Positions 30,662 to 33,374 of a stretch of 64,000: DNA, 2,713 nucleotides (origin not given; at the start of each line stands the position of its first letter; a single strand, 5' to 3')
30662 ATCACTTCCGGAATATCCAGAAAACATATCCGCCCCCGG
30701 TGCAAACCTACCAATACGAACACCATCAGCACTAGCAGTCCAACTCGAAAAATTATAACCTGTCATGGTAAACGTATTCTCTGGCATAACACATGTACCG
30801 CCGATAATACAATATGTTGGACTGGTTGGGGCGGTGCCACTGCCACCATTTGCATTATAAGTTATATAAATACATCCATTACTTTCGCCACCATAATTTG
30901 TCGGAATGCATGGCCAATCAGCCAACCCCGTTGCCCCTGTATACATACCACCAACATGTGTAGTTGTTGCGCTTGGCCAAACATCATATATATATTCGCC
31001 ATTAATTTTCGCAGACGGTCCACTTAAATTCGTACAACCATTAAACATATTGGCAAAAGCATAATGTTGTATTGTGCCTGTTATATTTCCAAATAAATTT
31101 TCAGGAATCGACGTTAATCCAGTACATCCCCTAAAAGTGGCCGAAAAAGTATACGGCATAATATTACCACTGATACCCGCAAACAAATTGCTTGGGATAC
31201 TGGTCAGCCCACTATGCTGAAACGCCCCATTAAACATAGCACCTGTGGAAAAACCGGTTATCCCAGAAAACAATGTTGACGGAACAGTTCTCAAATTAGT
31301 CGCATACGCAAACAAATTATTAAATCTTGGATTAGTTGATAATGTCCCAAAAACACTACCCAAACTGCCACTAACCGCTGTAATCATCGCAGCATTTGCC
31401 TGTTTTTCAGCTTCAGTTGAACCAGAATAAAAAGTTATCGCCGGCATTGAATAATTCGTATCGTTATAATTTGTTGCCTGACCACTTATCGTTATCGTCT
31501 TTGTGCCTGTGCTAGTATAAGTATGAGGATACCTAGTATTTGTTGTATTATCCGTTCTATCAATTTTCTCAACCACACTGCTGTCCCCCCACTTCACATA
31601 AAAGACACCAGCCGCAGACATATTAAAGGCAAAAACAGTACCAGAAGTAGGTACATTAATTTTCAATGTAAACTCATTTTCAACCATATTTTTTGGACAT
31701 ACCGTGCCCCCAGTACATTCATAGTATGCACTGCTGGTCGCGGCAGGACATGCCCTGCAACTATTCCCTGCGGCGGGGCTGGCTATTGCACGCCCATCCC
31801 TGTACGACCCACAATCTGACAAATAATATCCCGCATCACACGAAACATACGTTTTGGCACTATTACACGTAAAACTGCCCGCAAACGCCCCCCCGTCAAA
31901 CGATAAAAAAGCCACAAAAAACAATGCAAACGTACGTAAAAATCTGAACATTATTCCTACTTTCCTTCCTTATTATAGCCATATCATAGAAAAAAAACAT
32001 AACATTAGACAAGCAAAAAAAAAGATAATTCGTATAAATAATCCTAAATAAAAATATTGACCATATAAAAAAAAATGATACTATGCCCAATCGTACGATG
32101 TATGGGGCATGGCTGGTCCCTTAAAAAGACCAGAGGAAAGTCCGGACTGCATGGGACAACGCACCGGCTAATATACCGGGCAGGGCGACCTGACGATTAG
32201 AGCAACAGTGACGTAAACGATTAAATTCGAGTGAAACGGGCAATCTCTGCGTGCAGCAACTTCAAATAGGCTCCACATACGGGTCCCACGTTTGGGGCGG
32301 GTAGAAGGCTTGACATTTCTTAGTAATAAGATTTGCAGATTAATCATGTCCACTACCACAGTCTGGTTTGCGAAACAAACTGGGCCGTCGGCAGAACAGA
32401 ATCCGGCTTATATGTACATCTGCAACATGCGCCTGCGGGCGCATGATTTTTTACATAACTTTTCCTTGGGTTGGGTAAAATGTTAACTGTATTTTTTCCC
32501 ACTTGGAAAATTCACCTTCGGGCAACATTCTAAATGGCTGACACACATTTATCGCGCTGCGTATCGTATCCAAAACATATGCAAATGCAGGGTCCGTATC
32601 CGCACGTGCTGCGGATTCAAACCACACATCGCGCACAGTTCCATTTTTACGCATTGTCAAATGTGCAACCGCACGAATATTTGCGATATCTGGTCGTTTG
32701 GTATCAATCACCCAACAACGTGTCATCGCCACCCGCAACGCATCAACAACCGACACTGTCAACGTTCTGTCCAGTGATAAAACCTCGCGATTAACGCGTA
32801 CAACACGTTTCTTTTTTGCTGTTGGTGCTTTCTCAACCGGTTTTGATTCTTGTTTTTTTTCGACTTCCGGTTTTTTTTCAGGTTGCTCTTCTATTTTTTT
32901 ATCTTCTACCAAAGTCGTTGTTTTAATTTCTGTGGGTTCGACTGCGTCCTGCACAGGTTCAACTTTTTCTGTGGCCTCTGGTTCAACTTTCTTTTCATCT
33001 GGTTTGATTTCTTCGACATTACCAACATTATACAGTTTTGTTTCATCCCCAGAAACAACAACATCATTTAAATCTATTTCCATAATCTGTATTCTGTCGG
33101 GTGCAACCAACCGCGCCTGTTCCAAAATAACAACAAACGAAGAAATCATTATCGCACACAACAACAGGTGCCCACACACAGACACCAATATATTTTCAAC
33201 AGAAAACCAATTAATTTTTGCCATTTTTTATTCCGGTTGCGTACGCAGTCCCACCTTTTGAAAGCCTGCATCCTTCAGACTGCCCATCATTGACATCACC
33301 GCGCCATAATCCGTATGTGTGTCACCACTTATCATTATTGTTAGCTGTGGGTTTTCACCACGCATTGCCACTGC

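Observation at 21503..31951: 3482-aa secreted giant combining BspA-LRR, Listeria-Bacteroides repeats and about 1600 aa of eukaryote-like CXXC repeats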

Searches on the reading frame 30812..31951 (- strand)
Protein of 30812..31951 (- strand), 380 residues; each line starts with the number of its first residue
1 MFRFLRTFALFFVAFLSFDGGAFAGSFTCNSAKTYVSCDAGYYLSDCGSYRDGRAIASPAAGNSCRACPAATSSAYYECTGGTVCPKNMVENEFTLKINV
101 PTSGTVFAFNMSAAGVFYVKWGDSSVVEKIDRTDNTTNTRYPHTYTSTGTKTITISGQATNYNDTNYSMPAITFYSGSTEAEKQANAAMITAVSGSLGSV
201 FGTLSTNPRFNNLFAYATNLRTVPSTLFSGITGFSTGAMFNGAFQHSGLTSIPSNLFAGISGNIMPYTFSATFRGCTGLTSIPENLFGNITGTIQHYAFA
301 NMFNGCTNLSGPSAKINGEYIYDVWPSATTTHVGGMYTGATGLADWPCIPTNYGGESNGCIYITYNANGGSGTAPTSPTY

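Call 8: search_protein_families(library=pfam, proteins=[window:30812-31951:-], max_evalue=10)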
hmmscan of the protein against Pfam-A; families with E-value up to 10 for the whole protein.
window:30812-31951:- (380 aa): 2 families
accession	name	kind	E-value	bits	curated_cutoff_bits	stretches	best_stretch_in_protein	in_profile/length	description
PF13953.12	PapC_C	-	0.065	13.5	27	1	100-125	29-54/66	PapC C-terminal domain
PF18463.6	PCSK9_C3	-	0.12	13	26.7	1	31-74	18-62/74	Proprotein convertase subtilisin-like/kexin type 9 C-terminal domain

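Call 30: search_solved_structures(query=window:30812-31951:-, max_evalue=10, show_alignments=2)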
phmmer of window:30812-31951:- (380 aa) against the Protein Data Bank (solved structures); distinct sequences matched with E-value up to 10: 0.

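Call 39: find_homologous_proteins(query=window:30863-31951:-, max_evalue=0.001)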
Query window:30863-31951:- (363 aa): 327 proteins with E <= 0.001 among 3615 candidates; the best 120 are listed.
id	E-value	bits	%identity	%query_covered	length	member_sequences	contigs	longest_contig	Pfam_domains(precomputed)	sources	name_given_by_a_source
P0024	7.3e-125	435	56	85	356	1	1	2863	-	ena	-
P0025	2.8e-113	397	40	68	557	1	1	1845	-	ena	-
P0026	3.2e-106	374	46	68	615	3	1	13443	-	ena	-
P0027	1.9e-105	371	47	75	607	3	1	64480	-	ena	-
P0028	2.1e-100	355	39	68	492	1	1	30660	-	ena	-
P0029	5.7e-100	353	40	61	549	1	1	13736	-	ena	-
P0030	2.2e-98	348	37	74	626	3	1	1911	-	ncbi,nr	ncbi:MAG: PKD domain-containing protein, partial [Alphaproteobacteria bacterium]|nr:PKD domain-conta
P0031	6.9e-96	340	44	63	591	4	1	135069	-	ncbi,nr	ncbi:MAG: hypothetical protein J6R52_02245, partial [Alphaproteobacteria bacterium]|nr:hypothetical 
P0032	3.1e-91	325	45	54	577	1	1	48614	-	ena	-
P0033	4.9e-88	314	47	42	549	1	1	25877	-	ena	-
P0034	2.4e-86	309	53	36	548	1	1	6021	-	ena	-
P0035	6.4e-86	307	41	66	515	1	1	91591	-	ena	-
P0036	1.3e-85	306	57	40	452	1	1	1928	-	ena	-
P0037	5.1e-85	304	48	40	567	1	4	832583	-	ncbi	-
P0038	1.1e-84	303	46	56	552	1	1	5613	-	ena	-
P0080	1.5e-71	260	43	56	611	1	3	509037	PF00801.27,PF18911.7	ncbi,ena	-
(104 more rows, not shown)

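Call 44: search_protein_families(library=pfam, alignment_id=A3, max_evalue=0.01)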
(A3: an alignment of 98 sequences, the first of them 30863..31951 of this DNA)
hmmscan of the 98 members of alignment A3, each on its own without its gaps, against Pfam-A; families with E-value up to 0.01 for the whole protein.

A. member 1, window:30863-31951:- (363 aa): 0 families

B. families by the number of members that match (of 98 scanned): 15 families
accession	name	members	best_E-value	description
PF00801.26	PKD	21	8.7e-06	PKD domain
PF18911.6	PKD_4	17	7.8e-07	PKD domain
PF15096.12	G6B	5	0.00042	G6b-B extracellular V-set Ig-like domain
PF23011.2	PHD-1st_NSD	3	0.0015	Histone-lysine N-methyltransferase NSD-like, PHD zinc finger 1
PF08300.18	HCV_NS5a_1a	2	0.0015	Hepatitis C virus non-structural 5a zinc finger domain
PF23836.1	DUF7206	2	0.0017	Family of unknown function (DUF7206)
PF20305.4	pYEATS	1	0.00022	prokaryotic YEATS domain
PF02920.21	Integrase_DNA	1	0.00067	DNA binding domain of tn916 integrase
PF04011.17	LemA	1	0.00072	LemA family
PF23528.1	Microp_apicomplexa_15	1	0.0026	Apicomplexa microprotein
PF24407.1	HTH_upst_double_PIN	1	0.0044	HTH_upstream_double_PIN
PF05108.18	T7SS_ESX1_EccB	1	0.0053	Type VII secretion system ESX-1, transport TM domain B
PF13306.12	LRR_5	1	0.0054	BspA type Leucine rich repeat region (6 copies)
PF01456.22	Mucin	1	0.006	Mucin-like glycoprotein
PF19781.4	DUF6266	1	0.0072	Family of unknown function (DUF6266)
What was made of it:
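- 31469..31675 (-): PKD-like beta-sandwich, aa 93-161 (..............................). Of the homologous family, 21/98 members hit PKD and 17/98 hit PKD_4 (call 44).
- On BspA-type LRR (Pfam LRR_5, PF13306): Only 1/98 members of the homologous family hit, at E 0.005 (call 44).
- On PKD domain (PF00801 / PF18911): Of the family, 21/98 hit PKD and 17/98 hit PKD_4 (call 44).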

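Call 50: predict_structure(alignment_id=A3)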
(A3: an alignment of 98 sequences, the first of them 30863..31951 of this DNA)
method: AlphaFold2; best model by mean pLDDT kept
length: 363 residues; sequences in the alignment: 98
mean_pLDDT: 83.7   pTM: 0.77
mean pLDDT of the five models: 83.7, 83.2, 83.1, 83.0, 82.5
residues with pLDDT >= 90: 261; 70-90: 20; 50-70: 12; < 50: 70
segments of 3 or more residues with pLDDT < 50: 19-80, 82-88
pLDDT, mean of each block of 10 residues (from residue 1): 78 61 34 35 37 38 40 42 49 94 98 97 93 96 98 97 94 98 99 97 97 98 97 97 99 96 97 98 95 97 98 96 97 98 96 87 55
secondary structure, 60 per line:
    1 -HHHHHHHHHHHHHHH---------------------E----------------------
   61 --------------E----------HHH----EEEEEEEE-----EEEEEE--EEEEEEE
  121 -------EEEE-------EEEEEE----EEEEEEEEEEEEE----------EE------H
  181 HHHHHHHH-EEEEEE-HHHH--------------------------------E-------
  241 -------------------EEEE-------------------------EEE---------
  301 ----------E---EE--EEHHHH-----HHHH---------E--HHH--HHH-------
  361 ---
elements in order: H2-16 E93-100 E106-111 E114-120 E128-131 E139-144 E149-161 H180-188 E190-195 H197-200 E260-263 E289-291 H321-324 H330-333
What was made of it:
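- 31880..31951 (-): Signal peptide, aa 1-24 (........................). AF2 models a helix at residues 2-16 (call 50).
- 31682..31879 (-): N-terminal Cys unit, aa 25-90 (7 Cys). Contains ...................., the family's conserved mature N-terminus. AF2 confidence is low here because the alignment used does not cover this region (call 50).
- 31469..31675 (-): AF2 pLDDT >93, 6 strands (call 50).
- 30887..31444 (-): LRR-like repeat region of about 29-30-aa units plus a C-terminal cap, aa 170-355 (PARCEL/BspA flavour: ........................). AF2 pLDDT 95-99 (call 50).
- On PKD domain (PF00801 / PF18911): AF2 models a beta-sandwich with pLDDT >93 (call 50).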

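Call 53: fold_search(model_id=the predicted structure, library=pdb)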
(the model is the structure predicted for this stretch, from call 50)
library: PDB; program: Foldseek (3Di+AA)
matches with E <= 10: 1296; with E <= 0.001: 0
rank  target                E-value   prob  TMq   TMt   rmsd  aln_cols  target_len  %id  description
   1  6xac                  5.2e-02  0.72  0.15  0.26   6.3       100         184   15  Galactose-bound structure of Marinomonas primoryensis PA14 carbohydrate-binding domain (released 2021-06-02)
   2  4gwm_B                5.2e-02  0.23  0.10  0.07  12.8        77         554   14  Crystal structure of human promeprin beta (released 2012-09-19)
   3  5j6y                  6.5e-02  0.69  0.15  0.26   6.3       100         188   15  Crystal structure of PA14 domain of MpAFP Antifreeze protein (released 2017-06-07)
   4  6x7j                  6.9e-02  0.66  0.15  0.27   6.3       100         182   15  fucose-bound structure of Marinomonas primoryensis PA14 carbohydrate-binding domain (released 2021-06-02)
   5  9ues_B                7.3e-02  0.87  0.15  0.13   4.4        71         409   14  Crystal structure of an inactive TKSP mutant in complex with the TKS propeptide (released 2026-02-18)
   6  3ac0_C                7.3e-02  0.21  0.14  0.07  10.6       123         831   17  Crystal structure of Beta-glucosidase from Kluyveromyces marxianus in complex with glucose (released 2010-08-11)
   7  3afg_A                8.2e-02  0.87  0.16  0.12   3.4        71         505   15  Crystal structure of ProN-Tk-SP from Thermococcus kodakaraensis (released 2010-08-04)
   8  7auw_A                8.2e-02  0.20  0.10  0.07  13.2        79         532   14  Inhibitory complex of human meprin beta with mouse fetuin-B. (released 2021-04-14)
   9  6lej_A                8.7e-02  0.47  0.15  0.09  11.7       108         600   11  Structure of E. coli beta-glucuronidase complex with C6-propyl uronic isofagomine (released 2021-01-27)
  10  6yf6_A                9.3e-02  0.77  0.14  0.31   5.0        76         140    8  EclA C-terminal domain; sugar-binding protein (released 2021-04-07)
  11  6x8a_A                9.3e-02  0.60  0.15  0.26   6.3       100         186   15  Sucrose-bound structure of Marinomonas primoryensis PA14 carbohydrate-binding domain (released 2021-06-02)
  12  3x29_B                9.8e-02  0.63  0.15  0.36   5.2        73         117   10  CRYSTAL STRUCTURE of MOUSE CLAUDIN-19 IN COMPLEX with C-TERMINAL FRAGMENT OF CLOSTRIDIUM PERFRINGENS ENTEROTOXIN (released 2015-01-21)
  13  6x7x                  9.8e-02  0.60  0.15  0.26   6.3       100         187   15  mannose-bound structure of Marinomonas primoryensis PA14 carbohydrate-binding domain (released 2021-06-02)
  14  4gwm_A                9.8e-02  0.18  0.10  0.07  12.7        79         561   14  Crystal structure of human promeprin beta (released 2012-09-19)
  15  9vvr_d                9.8e-02  0.15  0.10  0.05  15.2       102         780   15  Structure of the bacteriophage E1004 tail (released 2025-11-12)
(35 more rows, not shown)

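Call 73: search_protein_families(library=ncbifam, proteins=[window:30863-31951:-], max_evalue=0.01)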
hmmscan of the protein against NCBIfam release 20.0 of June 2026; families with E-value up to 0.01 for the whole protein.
window:30863-31951:- (363 aa): 0 families

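Call 74: search_protein_families(library=ncbifam, alignment_id=A3, max_evalue=0.01)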
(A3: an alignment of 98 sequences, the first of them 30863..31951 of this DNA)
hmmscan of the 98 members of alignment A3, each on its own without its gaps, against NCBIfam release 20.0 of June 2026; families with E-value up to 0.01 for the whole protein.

A. member 1, window:30863-31951:- (363 aa): 0 families

B. families by the number of members that match (of 98 scanned): 3 families
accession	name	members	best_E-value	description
TIGR02167.2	Liste_lipo_26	77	1.4e-16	PARCEL repeat-containing surface protein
NF058578.1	CPR_pilus_PamR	75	8.6e-12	pilus system RbmA-like protein PamR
TIGR03102.1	halo_cynanin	1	0.005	halocyanin domain-containing protein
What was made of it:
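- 30887..31444 (-): 77/98 family members hit TIGR02167 (call 74).
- On PARCEL repeat surface proteins (TIGR02167): 77/98 family members hit, best E 1.4e-16 (call 74).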

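Call 101: search_solved_structures(query=A3, max_evalue=1, show_alignments=2)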
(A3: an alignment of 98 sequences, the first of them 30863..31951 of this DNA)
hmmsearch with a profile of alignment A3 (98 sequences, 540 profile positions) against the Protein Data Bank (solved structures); distinct sequences matched with E-value up to 1: 4.
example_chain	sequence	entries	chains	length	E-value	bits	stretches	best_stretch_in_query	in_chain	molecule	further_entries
4fs7_A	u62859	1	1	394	0.00012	23.8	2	282-413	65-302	Uncharacterized protein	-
4xed_A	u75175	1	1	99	0.032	15.8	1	135-172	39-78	Peptidase M14, carboxypeptidase A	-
4mna_A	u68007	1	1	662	0.033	15.7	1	274-363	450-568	LRR receptor-like serine/threonine-protein kinase FLS2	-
4mn8_A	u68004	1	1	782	0.17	13.4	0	277-363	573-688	LRR receptor-like serine/threonine-protein kinase FLS2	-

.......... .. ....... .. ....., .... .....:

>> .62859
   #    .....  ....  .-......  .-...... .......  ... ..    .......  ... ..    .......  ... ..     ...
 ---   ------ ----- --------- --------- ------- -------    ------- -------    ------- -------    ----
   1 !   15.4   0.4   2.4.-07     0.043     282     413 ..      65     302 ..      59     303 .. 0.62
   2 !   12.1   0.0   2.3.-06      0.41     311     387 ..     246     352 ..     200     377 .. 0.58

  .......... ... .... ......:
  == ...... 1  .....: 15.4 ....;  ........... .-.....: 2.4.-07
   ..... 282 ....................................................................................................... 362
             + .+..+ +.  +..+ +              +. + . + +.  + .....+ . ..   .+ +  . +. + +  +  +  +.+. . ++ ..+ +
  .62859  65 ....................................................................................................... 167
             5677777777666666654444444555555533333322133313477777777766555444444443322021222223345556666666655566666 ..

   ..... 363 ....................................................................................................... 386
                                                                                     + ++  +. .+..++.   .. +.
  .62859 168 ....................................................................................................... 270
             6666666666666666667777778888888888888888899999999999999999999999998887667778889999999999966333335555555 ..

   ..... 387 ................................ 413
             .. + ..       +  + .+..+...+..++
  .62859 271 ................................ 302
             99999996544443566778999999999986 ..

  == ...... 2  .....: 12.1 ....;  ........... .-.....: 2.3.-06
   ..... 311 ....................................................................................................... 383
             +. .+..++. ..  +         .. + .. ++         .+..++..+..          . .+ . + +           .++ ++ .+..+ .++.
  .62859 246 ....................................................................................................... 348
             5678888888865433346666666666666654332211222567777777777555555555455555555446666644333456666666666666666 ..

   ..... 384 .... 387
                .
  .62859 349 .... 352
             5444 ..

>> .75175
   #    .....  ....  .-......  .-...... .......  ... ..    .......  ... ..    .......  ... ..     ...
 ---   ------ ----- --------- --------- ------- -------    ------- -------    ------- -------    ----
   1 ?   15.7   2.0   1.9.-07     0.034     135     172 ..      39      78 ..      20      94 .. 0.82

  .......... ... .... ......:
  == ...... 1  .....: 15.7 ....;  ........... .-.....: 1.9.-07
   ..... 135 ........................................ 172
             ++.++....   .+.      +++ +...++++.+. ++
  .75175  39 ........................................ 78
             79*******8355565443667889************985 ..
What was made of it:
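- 31469..31675 (-): The family profile hits PKD structure 4xed at E 0.03 (call 101).
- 30887..31444 (-): The family profile hits 4fs7 at E 1.2e-4 (call 101).
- On PARCEL repeat surface proteins (TIGR02167): The family profile hits the LRR-type structure 4fs7 at E 1.2e-4 (call 101).
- Closest known: PARCEL / DUF285 / BspA-type LRR surface proteins. Same: The family profile aligns to the LRR-type structure 4fs7 (calls 74, 101).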

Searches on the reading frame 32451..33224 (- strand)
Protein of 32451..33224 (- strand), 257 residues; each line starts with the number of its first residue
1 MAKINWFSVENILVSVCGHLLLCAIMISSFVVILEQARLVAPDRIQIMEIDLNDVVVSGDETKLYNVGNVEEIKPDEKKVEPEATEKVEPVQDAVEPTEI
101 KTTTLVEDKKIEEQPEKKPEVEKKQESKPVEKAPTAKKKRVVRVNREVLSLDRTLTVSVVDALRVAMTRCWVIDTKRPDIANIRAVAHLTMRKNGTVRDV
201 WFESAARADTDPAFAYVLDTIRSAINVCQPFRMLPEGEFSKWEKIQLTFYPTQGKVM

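Call 11: search_protein_families(library=pfam, proteins=[window:32451-33224:-], max_evalue=0.001)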
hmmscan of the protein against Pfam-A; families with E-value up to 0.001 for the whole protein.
window:32451-33224:- (257 aa): 0 families

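Call 73: search_protein_families(library=ncbifam, proteins=[window:32451-33221:-], max_evalue=0.01)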
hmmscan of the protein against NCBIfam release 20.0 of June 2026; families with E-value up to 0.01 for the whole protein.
window:32451-33221:- (256 aa): 3 families
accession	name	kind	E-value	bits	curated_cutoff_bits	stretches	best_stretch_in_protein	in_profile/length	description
NF008082.0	PRK10819.1-3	equivalog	4.9e-07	29.8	265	1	4-139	10-136/242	TonB system transport protein TonB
TIGR02794.1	tolA_full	equivalog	4.8e-05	22.8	59.45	0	11-137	4-119/362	cell envelope integrity protein TolA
TIGR04526.1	predic_Ig_block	subfamily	0.00053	19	150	1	13-144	10-131/693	putative immunoglobulin-blocking virulence protein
